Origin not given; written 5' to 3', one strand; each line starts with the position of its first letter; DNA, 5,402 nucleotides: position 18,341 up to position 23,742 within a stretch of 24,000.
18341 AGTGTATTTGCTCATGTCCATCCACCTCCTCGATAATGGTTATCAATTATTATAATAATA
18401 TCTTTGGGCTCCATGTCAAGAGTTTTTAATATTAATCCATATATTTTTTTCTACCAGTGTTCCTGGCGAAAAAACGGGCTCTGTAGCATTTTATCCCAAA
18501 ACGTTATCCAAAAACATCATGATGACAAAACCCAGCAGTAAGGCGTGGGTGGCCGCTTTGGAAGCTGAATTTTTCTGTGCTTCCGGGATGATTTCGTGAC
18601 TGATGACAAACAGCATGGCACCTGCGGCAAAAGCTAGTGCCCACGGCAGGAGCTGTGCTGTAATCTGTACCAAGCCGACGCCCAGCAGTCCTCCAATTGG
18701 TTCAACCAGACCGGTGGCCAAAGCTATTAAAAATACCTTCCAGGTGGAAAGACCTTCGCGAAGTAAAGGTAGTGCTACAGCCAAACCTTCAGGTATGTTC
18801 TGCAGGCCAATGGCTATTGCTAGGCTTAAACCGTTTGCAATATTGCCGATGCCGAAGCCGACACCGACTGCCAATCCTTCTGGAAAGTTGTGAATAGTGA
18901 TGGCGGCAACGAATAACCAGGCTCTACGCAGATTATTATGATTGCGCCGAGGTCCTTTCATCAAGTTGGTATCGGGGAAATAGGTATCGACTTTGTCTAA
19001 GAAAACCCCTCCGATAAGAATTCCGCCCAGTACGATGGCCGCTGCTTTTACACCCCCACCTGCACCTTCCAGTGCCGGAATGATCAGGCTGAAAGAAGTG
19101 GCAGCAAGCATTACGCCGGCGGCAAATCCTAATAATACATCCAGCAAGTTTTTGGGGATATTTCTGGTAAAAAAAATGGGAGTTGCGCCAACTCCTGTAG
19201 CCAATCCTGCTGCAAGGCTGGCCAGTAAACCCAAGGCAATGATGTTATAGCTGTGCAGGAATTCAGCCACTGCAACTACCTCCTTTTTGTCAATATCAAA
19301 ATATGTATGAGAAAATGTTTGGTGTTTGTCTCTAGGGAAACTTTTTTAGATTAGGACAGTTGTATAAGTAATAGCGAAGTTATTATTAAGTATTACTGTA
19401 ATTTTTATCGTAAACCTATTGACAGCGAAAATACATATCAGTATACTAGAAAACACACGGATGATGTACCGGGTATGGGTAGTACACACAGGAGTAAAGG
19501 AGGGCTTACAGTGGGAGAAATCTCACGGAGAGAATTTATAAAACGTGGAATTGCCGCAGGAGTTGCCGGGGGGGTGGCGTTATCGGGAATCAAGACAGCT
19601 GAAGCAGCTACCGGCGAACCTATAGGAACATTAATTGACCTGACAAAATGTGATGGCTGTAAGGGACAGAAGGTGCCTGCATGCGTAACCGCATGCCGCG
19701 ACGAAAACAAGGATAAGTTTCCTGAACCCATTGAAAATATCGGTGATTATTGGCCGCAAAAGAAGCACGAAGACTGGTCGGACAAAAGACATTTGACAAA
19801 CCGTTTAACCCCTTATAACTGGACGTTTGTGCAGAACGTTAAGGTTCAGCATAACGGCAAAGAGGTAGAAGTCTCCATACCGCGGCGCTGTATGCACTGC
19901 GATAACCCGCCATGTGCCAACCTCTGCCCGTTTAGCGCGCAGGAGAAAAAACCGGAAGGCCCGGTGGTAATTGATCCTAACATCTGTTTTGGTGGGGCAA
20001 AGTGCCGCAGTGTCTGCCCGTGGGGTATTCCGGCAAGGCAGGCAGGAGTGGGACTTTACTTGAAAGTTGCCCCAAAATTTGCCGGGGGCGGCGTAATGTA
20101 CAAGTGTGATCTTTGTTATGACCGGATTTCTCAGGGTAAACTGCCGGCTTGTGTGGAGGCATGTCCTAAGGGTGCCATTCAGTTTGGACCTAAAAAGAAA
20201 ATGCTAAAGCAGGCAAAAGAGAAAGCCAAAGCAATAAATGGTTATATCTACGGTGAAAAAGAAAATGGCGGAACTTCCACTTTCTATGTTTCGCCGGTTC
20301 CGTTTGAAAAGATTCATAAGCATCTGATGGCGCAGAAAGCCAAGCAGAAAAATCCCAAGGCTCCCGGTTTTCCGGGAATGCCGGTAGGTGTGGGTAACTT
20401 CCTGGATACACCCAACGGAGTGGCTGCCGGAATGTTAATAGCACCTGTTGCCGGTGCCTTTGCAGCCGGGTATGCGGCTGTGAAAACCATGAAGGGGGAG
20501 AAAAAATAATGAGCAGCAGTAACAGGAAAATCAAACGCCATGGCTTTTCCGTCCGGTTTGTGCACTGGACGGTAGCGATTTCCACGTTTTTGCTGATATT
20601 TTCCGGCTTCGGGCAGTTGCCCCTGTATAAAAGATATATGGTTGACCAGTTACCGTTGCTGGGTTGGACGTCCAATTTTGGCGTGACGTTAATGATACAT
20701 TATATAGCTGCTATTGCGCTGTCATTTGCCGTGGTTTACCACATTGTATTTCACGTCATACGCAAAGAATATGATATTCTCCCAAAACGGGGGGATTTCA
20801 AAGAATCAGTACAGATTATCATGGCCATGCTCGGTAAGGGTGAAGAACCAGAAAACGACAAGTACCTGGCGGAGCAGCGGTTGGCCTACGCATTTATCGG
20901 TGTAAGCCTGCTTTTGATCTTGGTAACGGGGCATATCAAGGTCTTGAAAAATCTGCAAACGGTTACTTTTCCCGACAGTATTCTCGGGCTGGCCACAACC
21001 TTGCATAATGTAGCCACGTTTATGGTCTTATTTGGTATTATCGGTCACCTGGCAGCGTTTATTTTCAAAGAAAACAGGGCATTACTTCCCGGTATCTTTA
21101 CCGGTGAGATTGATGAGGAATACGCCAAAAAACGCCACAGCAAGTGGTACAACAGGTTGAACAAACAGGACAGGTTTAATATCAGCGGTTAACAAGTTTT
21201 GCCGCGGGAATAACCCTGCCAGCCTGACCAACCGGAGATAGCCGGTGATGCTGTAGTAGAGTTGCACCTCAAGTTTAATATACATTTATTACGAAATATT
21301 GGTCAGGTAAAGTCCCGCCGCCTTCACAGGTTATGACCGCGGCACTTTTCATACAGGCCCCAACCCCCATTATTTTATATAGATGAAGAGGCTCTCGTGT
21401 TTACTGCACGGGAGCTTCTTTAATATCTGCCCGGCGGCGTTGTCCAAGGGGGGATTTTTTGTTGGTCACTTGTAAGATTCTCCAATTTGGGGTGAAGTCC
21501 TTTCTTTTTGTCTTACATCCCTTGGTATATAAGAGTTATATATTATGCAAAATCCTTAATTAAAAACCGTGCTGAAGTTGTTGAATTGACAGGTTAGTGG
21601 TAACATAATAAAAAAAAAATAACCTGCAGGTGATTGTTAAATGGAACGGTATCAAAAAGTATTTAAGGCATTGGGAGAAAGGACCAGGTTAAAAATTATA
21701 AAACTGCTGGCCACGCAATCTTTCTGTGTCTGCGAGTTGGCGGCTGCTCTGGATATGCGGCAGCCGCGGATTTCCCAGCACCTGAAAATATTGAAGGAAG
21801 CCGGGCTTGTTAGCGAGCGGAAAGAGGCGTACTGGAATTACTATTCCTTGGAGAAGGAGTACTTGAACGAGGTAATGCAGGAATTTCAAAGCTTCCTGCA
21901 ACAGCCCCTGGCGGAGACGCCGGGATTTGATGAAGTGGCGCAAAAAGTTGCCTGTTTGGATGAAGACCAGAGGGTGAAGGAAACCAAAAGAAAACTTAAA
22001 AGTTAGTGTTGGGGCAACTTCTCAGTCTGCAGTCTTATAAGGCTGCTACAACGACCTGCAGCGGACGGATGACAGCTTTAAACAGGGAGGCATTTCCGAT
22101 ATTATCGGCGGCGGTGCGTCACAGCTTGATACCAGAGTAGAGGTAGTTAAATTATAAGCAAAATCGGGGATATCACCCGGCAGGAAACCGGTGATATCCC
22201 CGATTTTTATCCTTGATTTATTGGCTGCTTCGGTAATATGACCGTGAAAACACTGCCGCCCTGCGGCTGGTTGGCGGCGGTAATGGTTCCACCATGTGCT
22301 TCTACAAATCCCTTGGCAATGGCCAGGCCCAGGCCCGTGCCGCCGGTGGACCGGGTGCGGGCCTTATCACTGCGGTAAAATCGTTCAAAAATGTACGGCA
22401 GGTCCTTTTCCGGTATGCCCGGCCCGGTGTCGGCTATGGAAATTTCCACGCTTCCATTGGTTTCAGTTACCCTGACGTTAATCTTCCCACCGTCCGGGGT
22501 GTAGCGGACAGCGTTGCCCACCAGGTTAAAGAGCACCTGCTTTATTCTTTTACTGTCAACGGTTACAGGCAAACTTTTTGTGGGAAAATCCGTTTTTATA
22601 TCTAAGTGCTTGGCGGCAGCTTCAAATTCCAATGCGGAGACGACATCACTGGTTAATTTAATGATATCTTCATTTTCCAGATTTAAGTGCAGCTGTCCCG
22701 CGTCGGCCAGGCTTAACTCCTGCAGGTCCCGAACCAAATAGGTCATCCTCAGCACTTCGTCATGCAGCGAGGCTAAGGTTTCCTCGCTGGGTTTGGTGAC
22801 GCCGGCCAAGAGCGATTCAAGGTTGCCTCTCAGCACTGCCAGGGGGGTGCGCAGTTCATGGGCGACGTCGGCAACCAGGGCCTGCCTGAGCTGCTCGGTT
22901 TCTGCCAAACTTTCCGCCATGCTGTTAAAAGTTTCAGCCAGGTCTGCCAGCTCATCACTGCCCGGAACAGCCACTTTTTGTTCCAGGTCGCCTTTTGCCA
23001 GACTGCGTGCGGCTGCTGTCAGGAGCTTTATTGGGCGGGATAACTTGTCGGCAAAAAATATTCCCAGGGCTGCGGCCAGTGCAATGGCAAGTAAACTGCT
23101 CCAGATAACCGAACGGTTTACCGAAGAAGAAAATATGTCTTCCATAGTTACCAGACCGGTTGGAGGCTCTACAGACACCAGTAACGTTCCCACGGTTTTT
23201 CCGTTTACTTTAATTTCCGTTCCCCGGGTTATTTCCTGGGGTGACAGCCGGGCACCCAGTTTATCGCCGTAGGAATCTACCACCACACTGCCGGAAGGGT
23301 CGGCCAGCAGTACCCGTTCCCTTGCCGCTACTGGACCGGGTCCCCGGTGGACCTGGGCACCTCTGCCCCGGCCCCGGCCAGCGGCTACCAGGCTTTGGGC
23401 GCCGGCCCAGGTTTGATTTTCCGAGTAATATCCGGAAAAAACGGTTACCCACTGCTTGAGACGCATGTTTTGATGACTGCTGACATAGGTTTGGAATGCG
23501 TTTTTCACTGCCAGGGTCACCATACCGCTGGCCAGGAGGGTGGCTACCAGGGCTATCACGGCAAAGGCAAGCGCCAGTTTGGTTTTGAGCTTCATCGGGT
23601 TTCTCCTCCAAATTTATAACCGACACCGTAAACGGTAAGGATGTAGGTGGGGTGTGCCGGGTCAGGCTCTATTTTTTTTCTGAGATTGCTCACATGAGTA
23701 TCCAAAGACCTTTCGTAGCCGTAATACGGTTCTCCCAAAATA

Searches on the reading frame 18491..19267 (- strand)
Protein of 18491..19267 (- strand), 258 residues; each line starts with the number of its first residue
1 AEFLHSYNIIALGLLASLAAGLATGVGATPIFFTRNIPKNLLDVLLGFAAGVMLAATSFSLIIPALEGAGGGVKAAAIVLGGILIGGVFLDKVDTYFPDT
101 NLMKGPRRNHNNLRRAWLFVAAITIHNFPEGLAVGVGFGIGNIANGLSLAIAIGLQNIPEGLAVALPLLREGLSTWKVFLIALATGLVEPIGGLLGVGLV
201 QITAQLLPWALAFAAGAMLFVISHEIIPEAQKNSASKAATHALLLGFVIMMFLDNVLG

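Call 56: search_protein_families(library=pfam, proteins=[window:18491-19267:-], max_evalue=0.001)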
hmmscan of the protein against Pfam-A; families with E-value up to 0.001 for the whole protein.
window:18491-19267:- (258 aa): 1 family
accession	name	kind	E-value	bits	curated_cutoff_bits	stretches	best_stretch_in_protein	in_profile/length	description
PF02535.28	Zip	-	1.7e-30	106.8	35.1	2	114-253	176-322/323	ZIP Zinc transporter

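Call 66: search_protein_families(library=ncbifam, proteins=[window:18491-19267:-], max_evalue=0.001)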
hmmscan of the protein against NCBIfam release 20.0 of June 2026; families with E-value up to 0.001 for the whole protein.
window:18491-19267:- (258 aa): 1 family
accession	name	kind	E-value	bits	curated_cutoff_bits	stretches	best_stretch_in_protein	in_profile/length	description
NF003243.0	PRK04201.1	equivalog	2.6e-39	135.1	252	1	10-252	5-260/266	zinc transporter ZupT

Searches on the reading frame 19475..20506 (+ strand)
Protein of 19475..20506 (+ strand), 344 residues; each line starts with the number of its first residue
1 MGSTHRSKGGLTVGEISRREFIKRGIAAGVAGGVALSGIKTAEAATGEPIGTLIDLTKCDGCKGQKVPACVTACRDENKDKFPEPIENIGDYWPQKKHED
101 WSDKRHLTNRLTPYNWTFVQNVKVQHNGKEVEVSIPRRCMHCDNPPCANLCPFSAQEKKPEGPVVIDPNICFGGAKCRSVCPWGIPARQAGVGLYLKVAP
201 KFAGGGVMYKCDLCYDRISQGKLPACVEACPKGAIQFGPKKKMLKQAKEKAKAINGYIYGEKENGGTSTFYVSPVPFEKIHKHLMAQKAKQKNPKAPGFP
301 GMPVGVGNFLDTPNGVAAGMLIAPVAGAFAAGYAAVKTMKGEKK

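Call 56: search_protein_families(library=pfam, proteins=[window:19475-20506:+], max_evalue=0.001)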
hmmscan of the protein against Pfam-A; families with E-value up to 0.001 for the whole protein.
window:19475-20506:+ (344 aa): 4 families
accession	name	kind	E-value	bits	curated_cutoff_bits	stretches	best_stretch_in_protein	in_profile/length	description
PF13247.11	Fer4_11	-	1.2e-18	67.6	26.2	1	135-238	6-98/100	4Fe-4S dicluster domain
PF12838.12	Fer4_7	-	2.4e-17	63.6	27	1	58-155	1-52/52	4Fe-4S dicluster domain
PF13237.11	Fer4_10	-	2.7e-09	37.2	25.5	1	164-231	2-53/53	4Fe-4S dicluster domain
PF13187.11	Fer4_9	-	2.6e-06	27.8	27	0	138-184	1-50/52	4Fe-4S dicluster domain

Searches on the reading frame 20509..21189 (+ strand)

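Call 56: search_protein_families(library=pfam, proteins=[window:20509-21189:+], max_evalue=0.001)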
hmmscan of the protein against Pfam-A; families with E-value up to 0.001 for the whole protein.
window:20509-21189:+ (227 aa): 1 family
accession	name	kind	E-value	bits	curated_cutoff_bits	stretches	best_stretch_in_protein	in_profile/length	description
PF01292.26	Ni_hydr_CYTB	-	1.7e-21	77.3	30.1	1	10-199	1-179/179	Prokaryotic cytochrome b561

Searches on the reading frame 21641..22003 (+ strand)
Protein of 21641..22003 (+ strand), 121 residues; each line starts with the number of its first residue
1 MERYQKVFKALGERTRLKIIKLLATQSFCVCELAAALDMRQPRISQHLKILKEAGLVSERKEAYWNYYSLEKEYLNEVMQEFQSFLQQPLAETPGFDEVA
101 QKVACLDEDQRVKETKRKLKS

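Call 56: search_protein_families(library=pfam, proteins=[window:21641-22003:+], max_evalue=0.001)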
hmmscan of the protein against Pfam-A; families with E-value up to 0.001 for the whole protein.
window:21641-22003:+ (121 aa): 2 families
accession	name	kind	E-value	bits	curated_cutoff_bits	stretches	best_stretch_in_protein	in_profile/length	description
PF01022.26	HTH_5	-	1e-18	67.4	22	1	15-58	3-46/47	Bacterial regulatory protein, arsR family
PF12840.13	HTH_20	-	6e-08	33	27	1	11-58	1-49/51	Helix-turn-helix domain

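Call 66: search_protein_families(library=ncbifam, proteins=[window:21641-22003:+], max_evalue=0.001)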
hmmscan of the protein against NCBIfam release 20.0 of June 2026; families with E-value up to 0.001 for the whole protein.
window:21641-22003:+ (121 aa): 11 families
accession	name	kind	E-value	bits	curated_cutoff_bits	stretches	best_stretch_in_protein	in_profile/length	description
NF033788.1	HTH_metalloreg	subfamily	1.4e-29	101.7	55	1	5-78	2-76/77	metalloregulator ArsR/SmtB family transcription factor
NF033789.1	repress_SdpR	subfamily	3.8e-20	71.6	100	1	7-84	1-78/79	autorepressor SdpR family transcription factor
NF007528.0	PRK10141.1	subfamily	1.7e-17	63.3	97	1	6-71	8-74/117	metalloregulator ArsR/SmtB family transcription factor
NF040642.1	sulf_sens_BigR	equivalog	1.1e-12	47.9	155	1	6-79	12-85/95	sulfite-sensing transcriptional repressor BigR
NF045707.1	Dbac_1936_reg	equivalog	2.8e-11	43.3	115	1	6-91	9-94/99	ArsR/SmtB-type metalloregulator TsoR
NF053602.1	Phr_regulator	exception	7.6e-10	38.7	320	1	6-79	4-82/191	heat shock transcription regulator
NF041413.1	ArsR_Rv2640c_fam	equivalog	1.4e-09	38.4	155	1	8-78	36-109/118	Rv2640c family ArsR-like transcriptional regulator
NF047906.1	CdPbTransRegCmtR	equivalog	1.3e-07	31.5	150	1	5-83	12-90/104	Cd(II)/Pb(II)-sensing metalloregulatory transcriptional regulator CmtR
NF053755.1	MsvR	equivalog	2.4e-05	24.2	220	1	6-80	5-82/236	transcriptional factor MsvR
NF052532.1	TransRegPagRBaca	equivalog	0.00028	20.9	170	1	5-80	18-93/99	transcriptional repressor PagR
NF053756.1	MreA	equivalog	0.00087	19.1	100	0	20-63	24-67/110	MreA family transcriptional regulator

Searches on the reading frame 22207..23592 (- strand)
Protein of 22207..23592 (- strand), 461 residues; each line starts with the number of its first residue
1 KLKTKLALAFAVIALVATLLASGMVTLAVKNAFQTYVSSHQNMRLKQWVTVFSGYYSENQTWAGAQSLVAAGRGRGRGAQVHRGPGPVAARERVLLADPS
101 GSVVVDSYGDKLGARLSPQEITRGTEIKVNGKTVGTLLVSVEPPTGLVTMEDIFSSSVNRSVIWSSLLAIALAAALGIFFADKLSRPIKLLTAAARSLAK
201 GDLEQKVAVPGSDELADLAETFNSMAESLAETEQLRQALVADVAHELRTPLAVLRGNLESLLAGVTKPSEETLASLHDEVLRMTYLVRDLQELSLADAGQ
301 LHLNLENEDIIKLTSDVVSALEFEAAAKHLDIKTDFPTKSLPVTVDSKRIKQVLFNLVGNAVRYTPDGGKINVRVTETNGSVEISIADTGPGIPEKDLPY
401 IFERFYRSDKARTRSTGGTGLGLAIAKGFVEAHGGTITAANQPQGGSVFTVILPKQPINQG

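Call 56: search_protein_families(library=pfam, proteins=[window:22207-23592:-], max_evalue=0.001)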
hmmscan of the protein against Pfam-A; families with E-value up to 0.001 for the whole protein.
window:22207-23592:- (461 aa): 5 families
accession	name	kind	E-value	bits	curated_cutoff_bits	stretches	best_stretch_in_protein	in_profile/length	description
PF02518.31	HATPase_c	-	5.2e-34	117.5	26.4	1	346-456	2-110/111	Histidine kinase-, DNA gyrase B-, and HSP90-like ATPase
PF00672.30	HAMP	-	5.3e-16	59.1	25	1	180-230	2-52/53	HAMP domain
PF00512.31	HisKA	-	8e-14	51.9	26.9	1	236-299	2-66/66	His Kinase A (phospho-acceptor) domain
PF13581.12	HATPase_c_2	-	1.5e-05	25.5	27.4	1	358-432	40-111/127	Histidine kinase-like ATPase domain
PF13589.12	HATPase_c_3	-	0.00016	22.1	25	1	351-429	4-83/137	Histidine kinase-, DNA gyrase B-, and HSP90-like ATPase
